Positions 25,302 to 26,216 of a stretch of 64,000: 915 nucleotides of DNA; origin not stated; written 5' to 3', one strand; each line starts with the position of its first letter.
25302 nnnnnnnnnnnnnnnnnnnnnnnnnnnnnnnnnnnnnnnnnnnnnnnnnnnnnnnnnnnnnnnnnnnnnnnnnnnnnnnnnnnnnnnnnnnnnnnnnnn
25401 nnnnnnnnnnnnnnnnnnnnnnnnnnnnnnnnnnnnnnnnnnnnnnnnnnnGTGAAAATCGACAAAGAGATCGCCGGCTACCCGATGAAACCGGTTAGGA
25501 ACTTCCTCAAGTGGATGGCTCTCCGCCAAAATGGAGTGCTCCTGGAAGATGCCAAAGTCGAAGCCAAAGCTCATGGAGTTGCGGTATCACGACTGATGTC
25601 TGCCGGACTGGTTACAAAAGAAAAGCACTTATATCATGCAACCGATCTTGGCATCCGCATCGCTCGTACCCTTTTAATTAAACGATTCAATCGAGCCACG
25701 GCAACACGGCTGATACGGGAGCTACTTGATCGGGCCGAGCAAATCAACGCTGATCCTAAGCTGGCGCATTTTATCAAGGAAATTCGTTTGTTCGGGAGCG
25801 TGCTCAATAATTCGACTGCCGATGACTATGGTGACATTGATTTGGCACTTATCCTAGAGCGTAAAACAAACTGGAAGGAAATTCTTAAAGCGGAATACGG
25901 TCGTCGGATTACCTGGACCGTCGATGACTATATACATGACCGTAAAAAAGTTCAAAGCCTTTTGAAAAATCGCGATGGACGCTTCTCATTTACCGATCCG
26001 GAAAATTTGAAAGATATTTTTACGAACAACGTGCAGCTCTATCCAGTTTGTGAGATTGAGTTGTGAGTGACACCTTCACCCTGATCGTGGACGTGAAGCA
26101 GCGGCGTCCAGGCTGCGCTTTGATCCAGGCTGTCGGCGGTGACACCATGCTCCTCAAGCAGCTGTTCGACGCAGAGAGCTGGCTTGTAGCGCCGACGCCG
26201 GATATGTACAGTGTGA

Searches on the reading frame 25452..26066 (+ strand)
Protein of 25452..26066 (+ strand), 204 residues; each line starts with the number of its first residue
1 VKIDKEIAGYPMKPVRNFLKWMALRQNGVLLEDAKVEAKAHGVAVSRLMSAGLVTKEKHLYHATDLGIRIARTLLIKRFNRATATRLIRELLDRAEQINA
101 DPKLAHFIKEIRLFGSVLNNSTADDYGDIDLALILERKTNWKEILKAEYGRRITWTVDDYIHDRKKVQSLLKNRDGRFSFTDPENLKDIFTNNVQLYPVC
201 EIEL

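Call 3: search_protein_families(library=pfam, proteins=[window:25452-26066:+], max_evalue=1)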
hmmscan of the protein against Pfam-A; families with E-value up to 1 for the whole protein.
window:25452-26066:+ (204 aa): 4 families
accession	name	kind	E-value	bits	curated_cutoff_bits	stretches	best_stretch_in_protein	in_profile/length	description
PF01909.29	NTP_transf_2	-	0.00031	21.5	21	1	104-156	13-61/93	Nucleotidyltransferase domain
PF18765.7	Polbeta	-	0.0011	19.5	26.9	1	108-147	13-51/93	Polymerase beta, Nucleotidyltransferase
PF14947.12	HTH_45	-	0.057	13.9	25.5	1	45-74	40-69/77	Winged helix-turn-helix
PF25213.1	HVO_A0261_N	-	0.075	13.4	35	0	45-73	45-73/86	HVO_A0261 N-terminal domain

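Call 5: search_protein_families(library=padloc, proteins=[window:25452-26066:+], max_evalue=1)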
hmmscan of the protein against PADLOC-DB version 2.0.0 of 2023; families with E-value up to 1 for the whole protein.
window:25452-26066:+ (204 aa): 4 families
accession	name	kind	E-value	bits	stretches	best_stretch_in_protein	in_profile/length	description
PDLC04906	PDC-S09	-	0.0016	16.8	1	103-144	19-60/98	-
PDLC04905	PDC-S09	-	0.0044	15.3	1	105-138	18-51/101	-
PDLC04904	PDC-S09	-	0.0051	15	1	90-140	7-56/104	-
PDLC04902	PDC-S09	-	0.013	13.8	1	106-140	19-52/97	-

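Call 6: search_protein_families(library=phrogs, proteins=[window:25452-26066:+], max_evalue=0.1)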
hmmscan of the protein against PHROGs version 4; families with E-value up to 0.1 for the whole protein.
window:25452-26066:+ (204 aa): 0 families

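Call 7: search_protein_families(library=ncbifam, proteins=[window:25452-26066:+], max_evalue=1)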
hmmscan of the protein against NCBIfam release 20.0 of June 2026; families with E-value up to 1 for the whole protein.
window:25452-26066:+ (204 aa): 1 family
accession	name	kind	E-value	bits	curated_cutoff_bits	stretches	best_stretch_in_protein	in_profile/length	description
NF047752.1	MntA_antitoxin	equivalog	0.029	14.3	60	1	108-144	7-42/106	type VII toxin-antitoxin system MntA family adenylyltransferase antitoxin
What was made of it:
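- On Type VII toxin-antitoxin antitoxin MntA (HepT/MntA): 14.3 bits, E 0.029 (call 7).
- The NCBIfam MntA score is 14.3 bits against a cut-off of 60 (call 7).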

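Call 9: search_dna_similar(query=window:25452-26066:+, collection=phages, mode=protein, max_rows=30, max_evalue=0.01)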
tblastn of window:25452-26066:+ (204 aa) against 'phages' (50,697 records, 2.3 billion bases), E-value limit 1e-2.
No match.
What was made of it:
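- Tried and rejected: Relatives of the NTase in 50,697 deposited phage genomes and in PHROGs: none (calls 6, 9).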

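Call 12: find_homologous_proteins(query=window:25452-26066:+, max_evalue=0.001)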
Query window:25452-26066:+ (204 aa): 1 proteins with E <= 0.001 among 260 candidates.
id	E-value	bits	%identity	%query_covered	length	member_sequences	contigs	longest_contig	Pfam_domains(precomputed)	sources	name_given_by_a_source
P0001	3.2e-130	450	100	100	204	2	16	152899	-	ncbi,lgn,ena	-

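Call 14: find_encoding_contigs(protein=P0001, flank=10000, max_places=10)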
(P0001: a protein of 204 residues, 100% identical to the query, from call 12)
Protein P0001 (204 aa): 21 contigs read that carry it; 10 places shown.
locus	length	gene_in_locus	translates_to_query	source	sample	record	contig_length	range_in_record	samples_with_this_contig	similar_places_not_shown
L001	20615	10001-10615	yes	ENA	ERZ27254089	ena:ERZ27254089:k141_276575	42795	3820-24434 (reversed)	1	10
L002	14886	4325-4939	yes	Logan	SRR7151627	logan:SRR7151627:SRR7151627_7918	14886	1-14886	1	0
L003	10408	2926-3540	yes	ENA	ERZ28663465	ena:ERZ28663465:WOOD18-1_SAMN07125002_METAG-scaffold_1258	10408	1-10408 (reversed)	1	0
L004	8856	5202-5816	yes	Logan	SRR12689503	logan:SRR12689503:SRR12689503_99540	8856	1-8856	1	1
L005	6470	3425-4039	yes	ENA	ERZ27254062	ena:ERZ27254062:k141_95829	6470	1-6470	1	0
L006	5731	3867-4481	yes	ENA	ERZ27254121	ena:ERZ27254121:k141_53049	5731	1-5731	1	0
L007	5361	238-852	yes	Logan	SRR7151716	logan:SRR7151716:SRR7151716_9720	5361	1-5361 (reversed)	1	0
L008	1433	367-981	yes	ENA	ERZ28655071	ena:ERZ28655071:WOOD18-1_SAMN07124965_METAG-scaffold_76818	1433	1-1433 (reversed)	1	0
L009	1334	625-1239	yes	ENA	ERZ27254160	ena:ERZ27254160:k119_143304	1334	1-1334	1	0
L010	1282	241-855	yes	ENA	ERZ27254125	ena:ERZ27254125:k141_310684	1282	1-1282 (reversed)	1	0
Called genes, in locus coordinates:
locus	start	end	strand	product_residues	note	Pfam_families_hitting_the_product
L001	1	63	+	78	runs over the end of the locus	-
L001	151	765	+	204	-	-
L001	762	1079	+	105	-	-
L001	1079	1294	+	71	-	-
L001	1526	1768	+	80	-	-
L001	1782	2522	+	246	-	PF04184:ST7, PF14559:TPR_19 (faint), PF13428:TPR_14 (faint), PF07719:TPR_2 (faint), PF13432:TPR_16 (weak), PF24575:TPR_Slam (faint), PF00515:TPR_1 (weak)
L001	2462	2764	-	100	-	-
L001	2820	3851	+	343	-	-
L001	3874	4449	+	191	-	-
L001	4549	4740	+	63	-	-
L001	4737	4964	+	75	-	-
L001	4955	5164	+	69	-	-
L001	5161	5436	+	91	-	-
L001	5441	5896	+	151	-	-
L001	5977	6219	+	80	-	-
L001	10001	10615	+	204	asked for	-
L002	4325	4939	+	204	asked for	-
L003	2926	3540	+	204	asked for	-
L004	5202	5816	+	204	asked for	-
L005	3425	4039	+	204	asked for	-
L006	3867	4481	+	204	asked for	-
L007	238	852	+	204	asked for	-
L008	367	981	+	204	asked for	-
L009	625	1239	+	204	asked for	-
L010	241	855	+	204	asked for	-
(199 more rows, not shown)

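Call 17: search_solved_structures(query=window:25452-26066:+, max_evalue=10, show_alignments=3)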
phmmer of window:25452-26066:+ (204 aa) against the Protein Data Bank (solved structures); distinct sequences matched with E-value up to 10: 3.
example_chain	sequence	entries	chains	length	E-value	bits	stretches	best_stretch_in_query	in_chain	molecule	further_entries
7jil_S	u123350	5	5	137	0.66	13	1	33-118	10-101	50S ribosomal protein L22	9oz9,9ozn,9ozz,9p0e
2ivb_A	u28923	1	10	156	1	12.4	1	96-159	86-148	CYANATE HYDRATASE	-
6tv0_A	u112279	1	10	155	1.2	12.2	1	69-159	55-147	Cyanate hydratase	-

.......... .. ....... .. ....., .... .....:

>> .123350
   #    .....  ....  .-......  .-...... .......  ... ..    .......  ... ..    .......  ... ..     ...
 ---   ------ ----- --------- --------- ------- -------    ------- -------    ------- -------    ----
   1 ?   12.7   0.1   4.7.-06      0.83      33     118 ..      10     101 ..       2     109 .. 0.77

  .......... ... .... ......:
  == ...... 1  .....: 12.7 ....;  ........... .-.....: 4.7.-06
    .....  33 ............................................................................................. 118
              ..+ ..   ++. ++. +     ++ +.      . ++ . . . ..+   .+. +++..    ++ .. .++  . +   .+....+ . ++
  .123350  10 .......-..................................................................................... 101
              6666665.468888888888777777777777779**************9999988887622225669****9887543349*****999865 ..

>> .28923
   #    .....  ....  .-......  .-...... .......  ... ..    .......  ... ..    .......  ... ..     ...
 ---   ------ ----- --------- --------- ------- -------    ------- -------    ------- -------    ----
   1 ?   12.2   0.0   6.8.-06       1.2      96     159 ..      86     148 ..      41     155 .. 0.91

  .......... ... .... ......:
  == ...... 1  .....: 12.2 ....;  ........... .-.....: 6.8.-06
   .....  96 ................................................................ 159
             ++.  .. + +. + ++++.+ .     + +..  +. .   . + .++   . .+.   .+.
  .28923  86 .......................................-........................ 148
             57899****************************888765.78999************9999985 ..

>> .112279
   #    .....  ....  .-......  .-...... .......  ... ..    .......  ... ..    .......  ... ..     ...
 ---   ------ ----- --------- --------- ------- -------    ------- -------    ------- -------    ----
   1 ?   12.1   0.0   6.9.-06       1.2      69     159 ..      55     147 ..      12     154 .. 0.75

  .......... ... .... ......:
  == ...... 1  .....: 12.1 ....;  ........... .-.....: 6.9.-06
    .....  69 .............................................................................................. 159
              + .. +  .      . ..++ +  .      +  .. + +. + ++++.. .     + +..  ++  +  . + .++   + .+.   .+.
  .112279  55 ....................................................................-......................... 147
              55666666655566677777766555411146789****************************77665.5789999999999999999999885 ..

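Call 19: search_protein_representatives(protein=window:25452-26066:+)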
Query: 204 residues. Proteins with E-value up to 0.001 (for the whole library): 783; up to 1e-10: 48; up to 1e-30: 1. The best 150 are listed.
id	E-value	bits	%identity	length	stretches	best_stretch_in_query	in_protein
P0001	1.0e-130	449.6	100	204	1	1-204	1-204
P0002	2.1e-15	73.4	33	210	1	7-190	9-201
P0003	4.6e-15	72.3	37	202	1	4-184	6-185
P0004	4.7e-15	72.3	34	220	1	2-185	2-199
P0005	9.0e-15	71.4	37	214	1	1-180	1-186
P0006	1.2e-14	71.0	38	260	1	47-187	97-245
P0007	2.2e-14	70.1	34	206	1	3-198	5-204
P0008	2.4e-14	70.0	37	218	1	6-151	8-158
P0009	2.9e-14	69.7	34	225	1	8-143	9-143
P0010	5.2e-14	68.9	38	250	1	5-147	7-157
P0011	7.3e-14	68.4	35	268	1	36-185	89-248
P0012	8.0e-14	68.3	31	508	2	42-181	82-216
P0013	1.2e-13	67.7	33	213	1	5-189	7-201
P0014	4.7e-13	65.8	35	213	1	4-179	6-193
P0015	4.8e-13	65.7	33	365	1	57-197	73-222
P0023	2.5e-12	63.4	38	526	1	63-189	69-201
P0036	1.6e-11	60.7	42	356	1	61-142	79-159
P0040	3.1e-11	59.8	38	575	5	150-186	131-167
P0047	8.9e-11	58.3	45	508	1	63-139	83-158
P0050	1.1e-10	58.0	28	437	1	7-199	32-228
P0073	4.4e-10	56.1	46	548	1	66-141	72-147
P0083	1.1e-09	54.7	40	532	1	60-155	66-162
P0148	3.0e-08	50.1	31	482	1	60-199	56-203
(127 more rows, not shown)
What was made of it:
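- On Unnamed winged-helix-MNT family (~210 aa, labelled 'predicted nucleotidyltransferase' by JGI): Full-length matches (about residues 1-200 of 204) with E down to 2e-15 (call 19).
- Checked: An exhaustive HMMER search gives 783 family representatives at E<=1e-3 and 48 at E<=1e-10 (call 19).
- A full-length family of 783 representatives at E<=1e-3, with the best at 33-38% identity (call 19).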

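Call 21: search_protein_families(library=pfam, alignment_id=A1, max_evalue=0.01)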
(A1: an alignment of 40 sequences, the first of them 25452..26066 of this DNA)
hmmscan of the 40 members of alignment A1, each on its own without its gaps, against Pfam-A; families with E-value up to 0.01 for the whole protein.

A. member 1, window:25452-26066:+ (204 aa): 2 families
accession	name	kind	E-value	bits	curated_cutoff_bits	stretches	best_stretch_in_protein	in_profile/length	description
PF01909.29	NTP_transf_2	-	0.00031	21.5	21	1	104-156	13-61/93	Nucleotidyltransferase domain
PF18765.7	Polbeta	-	0.0011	19.5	26.9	1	108-147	13-51/93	Polymerase beta, Nucleotidyltransferase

B. families by the number of members that match (of 40 scanned): 18 families
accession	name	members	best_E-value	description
PF01909.29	NTP_transf_2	14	4.4e-06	Nucleotidyltransferase domain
PF18765.7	Polbeta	12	0.0001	Polymerase beta, Nucleotidyltransferase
PF14792.12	DNA_pol_B_palm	4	0.00086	DNA polymerase beta palm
PF08100.18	Dimerisation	2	6.6e-05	O-methyltransferase dimerisation domain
PF14947.12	HTH_45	2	0.00034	Winged helix-turn-helix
PF22014.2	DUF6932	2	0.00061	Family of unknown function (DUF6932)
PF12802.13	MarR_2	2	0.00073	MarR family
PF25213.1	HVO_A0261_N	2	0.0012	HVO_A0261 N-terminal domain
PF22600.2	MTPAP-like_central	2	0.0062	Poly(A) RNA polymerase, mitochondrial-like, central palm domain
PF01047.28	MarR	1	0.00037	MarR family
PF15444.11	TMEM247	1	0.0006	Transmembrane protein 247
PF22665.2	DUF6293_C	1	0.0017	DUF6293 C-terminal winged helix domain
PF01978.25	TrmB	1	0.0026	Sugar-specific transcriptional regulator TrmB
PF09012.17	FeoC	1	0.0044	FeoC like transcriptional regulator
PF14277.12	DUF4364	1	0.0045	Domain of unknown function (DUF4364)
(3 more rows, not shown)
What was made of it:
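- On Pol-beta superfamily nucleotidyltransferase (Pfam NTP_transf_2, PF01909): 14 of 40 family members also match at E<=0.01 (call 21).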

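Call 22: search_solved_structures(query=A1, max_evalue=1, show_alignments=3)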
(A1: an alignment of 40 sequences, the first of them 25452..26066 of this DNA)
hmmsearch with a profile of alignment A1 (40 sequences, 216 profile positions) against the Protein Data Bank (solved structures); distinct sequences matched with E-value up to 1: 47.
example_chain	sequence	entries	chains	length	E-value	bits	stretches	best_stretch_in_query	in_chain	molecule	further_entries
5k1y_C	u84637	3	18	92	0.00019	24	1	27-84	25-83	AspA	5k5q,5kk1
5k5o_A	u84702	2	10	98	0.00023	23.8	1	27-84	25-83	AspA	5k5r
4rs8_A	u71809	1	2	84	0.00032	23.3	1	27-84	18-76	AspA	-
3s2w_A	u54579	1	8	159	0.0022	20.5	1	20-78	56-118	Transcriptional regulator, MarR family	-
7nwg_a2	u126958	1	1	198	0.0028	20.2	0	29-75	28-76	ribosomal protein eS25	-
3cta_A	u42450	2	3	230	0.004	19.7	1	14-81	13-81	Riboflavin kinase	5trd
5zr4_A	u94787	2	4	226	0.0046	19.5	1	23-105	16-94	Metal-dependent transcriptional regulator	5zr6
3tgn_A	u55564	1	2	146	0.0052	19.3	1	24-79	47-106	Adc operon repressor AdcR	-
3bpv_A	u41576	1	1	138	0.0076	18.8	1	20-76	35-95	Transcriptional regulator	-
3bpx_A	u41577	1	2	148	0.0089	18.6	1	20-76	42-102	Transcriptional regulator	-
6o5c_A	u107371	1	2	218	0.022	17.3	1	27-79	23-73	Putative metal-dependent transcriptional regulator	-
3k0l_A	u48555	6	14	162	0.04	16.4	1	26-66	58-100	Repressor protein | HcaR protein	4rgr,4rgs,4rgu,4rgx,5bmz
5cvi_A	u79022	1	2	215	0.041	16.4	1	26-81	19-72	SloR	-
5eri_A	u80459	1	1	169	0.051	16.1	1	26-77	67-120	MarR family transcriptional regulator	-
1lj9_A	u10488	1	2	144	0.053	16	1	22-76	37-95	transcriptional regulator SlyA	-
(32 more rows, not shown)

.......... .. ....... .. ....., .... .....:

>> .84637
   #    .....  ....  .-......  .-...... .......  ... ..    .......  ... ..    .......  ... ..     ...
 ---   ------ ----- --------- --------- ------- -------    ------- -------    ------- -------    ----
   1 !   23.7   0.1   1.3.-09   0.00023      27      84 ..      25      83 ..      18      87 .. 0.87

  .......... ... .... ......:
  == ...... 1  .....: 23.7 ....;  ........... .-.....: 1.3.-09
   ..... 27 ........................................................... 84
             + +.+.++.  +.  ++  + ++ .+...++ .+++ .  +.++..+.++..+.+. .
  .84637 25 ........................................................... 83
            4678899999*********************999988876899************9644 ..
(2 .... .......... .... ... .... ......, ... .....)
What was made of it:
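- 25470..25676 (+): N-terminal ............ motif plus winged helix-turn-helix (residues 7-75). The family profile matches the AspA and MarR winged helices in the PDB at E 2e-4 to 2e-3 (call 22).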

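Call 23: find_homologous_proteins(query=A1, max_evalue=0.00001)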
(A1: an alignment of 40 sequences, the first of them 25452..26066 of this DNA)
Query A1 (40 sequences) (204 aa, profile of the alignment): 51 proteins with E <= 0.00001 among 6901 candidates.
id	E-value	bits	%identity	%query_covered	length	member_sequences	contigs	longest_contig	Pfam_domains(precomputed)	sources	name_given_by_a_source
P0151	5.2e-70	253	29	91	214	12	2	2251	-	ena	-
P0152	3.3e-69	251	29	91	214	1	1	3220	-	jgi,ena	-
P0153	5.9e-69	250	31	90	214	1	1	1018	-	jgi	jgi:predicted nucleotidyltransferase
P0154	1.8e-68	248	31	90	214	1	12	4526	-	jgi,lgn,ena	jgi:predicted nucleotidyltransferase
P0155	2.1e-68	248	29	91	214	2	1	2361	-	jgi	jgi:predicted nucleotidyltransferase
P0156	2.5e-68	248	31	90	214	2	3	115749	-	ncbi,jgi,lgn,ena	jgi:predicted nucleotidyltransferase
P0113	3.4e-68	247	29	90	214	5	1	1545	-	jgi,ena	-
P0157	5.5e-68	247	28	91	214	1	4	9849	-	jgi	jgi:predicted nucleotidyltransferase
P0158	8.3e-68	246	30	90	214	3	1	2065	-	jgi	jgi:predicted nucleotidyltransferase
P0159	1.2e-67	245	29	90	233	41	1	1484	-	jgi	-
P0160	1.7e-67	245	27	91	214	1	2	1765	-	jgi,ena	jgi:predicted nucleotidyltransferase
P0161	2.3e-67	244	31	91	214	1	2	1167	-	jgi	jgi:predicted nucleotidyltransferase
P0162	3.5e-67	244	29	92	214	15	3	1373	-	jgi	jgi:predicted nucleotidyltransferase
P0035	2.5e-63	231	30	88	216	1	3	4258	-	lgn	-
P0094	2.8e-63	231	28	88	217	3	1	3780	-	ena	-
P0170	5.1e-60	220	28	93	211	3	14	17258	-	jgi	jgi:predicted nucleotidyltransferase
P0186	1.4e-52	196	24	97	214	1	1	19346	PF18765.8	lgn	-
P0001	1.9e-50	189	100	100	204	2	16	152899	-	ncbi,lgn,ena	-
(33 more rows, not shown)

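Call 24: find_encoding_contigs(protein=P0156, flank=5000, max_places=3)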
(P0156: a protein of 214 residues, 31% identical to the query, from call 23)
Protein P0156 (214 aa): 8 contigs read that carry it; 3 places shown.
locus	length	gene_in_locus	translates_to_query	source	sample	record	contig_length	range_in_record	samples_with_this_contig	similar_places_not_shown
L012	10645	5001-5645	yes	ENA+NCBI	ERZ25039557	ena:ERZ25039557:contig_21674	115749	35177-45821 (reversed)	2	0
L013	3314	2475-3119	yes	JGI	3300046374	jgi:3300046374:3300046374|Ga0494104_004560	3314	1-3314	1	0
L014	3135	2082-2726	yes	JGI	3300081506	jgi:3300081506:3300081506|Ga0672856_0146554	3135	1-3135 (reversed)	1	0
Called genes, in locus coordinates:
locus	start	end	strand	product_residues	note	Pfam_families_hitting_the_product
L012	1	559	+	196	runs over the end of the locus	-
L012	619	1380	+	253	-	PF11967:RecO_N, PF02565:RecO_C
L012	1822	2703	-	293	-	PF00353:HemolysinCabind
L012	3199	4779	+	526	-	PF00486:Trans_reg_C, PF07719:TPR_2 (faint), PF13431:TPR_17 (faint)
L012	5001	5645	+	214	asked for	-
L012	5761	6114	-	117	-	-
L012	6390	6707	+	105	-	PF00338:Ribosomal_S10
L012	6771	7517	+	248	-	PF00297:Ribosomal_L3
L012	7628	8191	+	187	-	PF00573:Ribosomal_L4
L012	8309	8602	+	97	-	PF00276:Ribosomal_L23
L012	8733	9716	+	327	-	PF00181:Ribosomal_L2_N, PF03947:Ribosomal_L2_C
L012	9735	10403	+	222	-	-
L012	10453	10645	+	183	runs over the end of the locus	-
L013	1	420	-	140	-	?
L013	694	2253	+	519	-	PF00486:Trans_reg_C (weak), PF07719:TPR_2 (faint), PF13431:TPR_17 (faint)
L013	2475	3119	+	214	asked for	-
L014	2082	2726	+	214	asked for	-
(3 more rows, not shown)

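Call 25: find_encoding_contigs(protein=P0170, flank=5000, max_places=3)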
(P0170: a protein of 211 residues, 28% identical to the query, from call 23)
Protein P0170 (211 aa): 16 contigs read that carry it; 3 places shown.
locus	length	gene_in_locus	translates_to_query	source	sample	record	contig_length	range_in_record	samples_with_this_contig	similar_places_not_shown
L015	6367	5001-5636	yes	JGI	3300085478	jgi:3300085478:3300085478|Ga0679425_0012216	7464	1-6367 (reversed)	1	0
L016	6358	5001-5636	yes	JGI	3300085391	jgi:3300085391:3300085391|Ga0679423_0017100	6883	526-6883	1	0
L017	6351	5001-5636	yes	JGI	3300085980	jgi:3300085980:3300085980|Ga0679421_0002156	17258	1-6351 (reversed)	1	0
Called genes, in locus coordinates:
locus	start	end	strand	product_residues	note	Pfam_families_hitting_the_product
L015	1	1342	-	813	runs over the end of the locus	?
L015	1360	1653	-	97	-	PF13591:MerR_2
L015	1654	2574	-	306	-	PF00226:DnaJ, PF01556:DnaJ_C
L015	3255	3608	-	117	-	-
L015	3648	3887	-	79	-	-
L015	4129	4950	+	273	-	-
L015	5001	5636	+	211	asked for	-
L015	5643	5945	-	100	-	-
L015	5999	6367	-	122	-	?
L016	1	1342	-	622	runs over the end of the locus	?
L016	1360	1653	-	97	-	PF13591:MerR_2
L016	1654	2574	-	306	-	PF00226:DnaJ, PF01556:DnaJ_C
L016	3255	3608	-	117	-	-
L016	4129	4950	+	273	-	-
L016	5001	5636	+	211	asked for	-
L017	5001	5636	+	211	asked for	-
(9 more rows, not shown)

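Call 26: find_encoding_contigs(protein=P0186, flank=5000, max_places=2)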
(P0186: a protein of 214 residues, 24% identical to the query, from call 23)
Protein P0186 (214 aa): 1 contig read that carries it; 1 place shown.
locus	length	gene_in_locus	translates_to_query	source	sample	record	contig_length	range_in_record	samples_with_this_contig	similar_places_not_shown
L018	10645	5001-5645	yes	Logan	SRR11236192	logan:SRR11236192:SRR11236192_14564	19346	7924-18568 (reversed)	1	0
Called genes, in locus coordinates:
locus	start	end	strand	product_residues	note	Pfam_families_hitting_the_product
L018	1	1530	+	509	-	-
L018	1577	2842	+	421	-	PF04932:Wzy_C (weak)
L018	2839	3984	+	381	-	PF13692:Glyco_trans_1_4 (weak)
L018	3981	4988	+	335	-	PF00534:Glycos_transf_1, PF13692:Glyco_trans_1_4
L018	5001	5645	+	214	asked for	PF18765:Polbeta (weak)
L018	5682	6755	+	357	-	PF01073:3Beta_HSD, PF01370:Epimerase, PF02719:Polysacc_synt_2, PF04321:RmlD_sub_bind (weak), PF05368:NmrA, PF16363:GDP_Man_Dehyd, PF13460:NAD_binding_10, PF08485:Polysacc_syn_2C, +1 more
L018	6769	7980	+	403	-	PF01370:Epimerase, PF14667:Polysacc_synt_C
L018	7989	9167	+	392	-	PF02350:Epimerase_2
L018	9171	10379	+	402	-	PF13439:Glyco_transf_4 (faint), PF00534:Glycos_transf_1, PF13692:Glyco_trans_1_4 (weak)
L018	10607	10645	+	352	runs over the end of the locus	PF00145:DNA_methylase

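Call 44: predict_structure(alignment_id=A3)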
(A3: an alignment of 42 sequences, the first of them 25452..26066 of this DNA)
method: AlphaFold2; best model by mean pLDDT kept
length: 204 residues; sequences in the alignment: 42
mean_pLDDT: 88.8   pTM: 0.77
mean pLDDT of the five models: 88.8, 87.4, 86.4, 84.3, 83.3
residues with pLDDT >= 90: 138; 70-90: 48; 50-70: 18; < 50: 0
segments of 3 or more residues with pLDDT < 50: none
pLDDT, mean of each block of 10 residues (from residue 1): 82 94 91 89 93 95 95 91 95 96 95 91 84 94 88 72 92 94 77 83 53
secondary structure, 60 per line:
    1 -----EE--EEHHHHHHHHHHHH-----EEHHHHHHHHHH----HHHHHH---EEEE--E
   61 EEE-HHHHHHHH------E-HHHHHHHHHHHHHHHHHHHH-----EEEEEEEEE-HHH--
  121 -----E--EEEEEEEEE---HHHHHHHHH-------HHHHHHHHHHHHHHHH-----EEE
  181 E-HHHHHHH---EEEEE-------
elements in order: H12-23 H31-40 H45-50 E54-57 E60-63 H65-72 H81-100 E106-114 E129-137 H141-149 H157-172 E178-181 H183-189 E193-197
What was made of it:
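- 25470..25676 (+): Model elements are H12-23, H31-40, H45-50 and E54-57/E60-63 (call 44).
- On Pol-beta superfamily nucleotidyltransferase (Pfam NTP_transf_2, PF01909): The AF2 model has pLDDT 88.8 (call 44).
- On Antibiotic nucleotidyltransferases (ANT/KNTase/Lnu): After the NTase core the model has only short elements up to residue 197 (call 44).
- Checked: The AlphaFold model has mean pLDDT 88.8 (call 44).
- A confident two-domain model (call 44).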
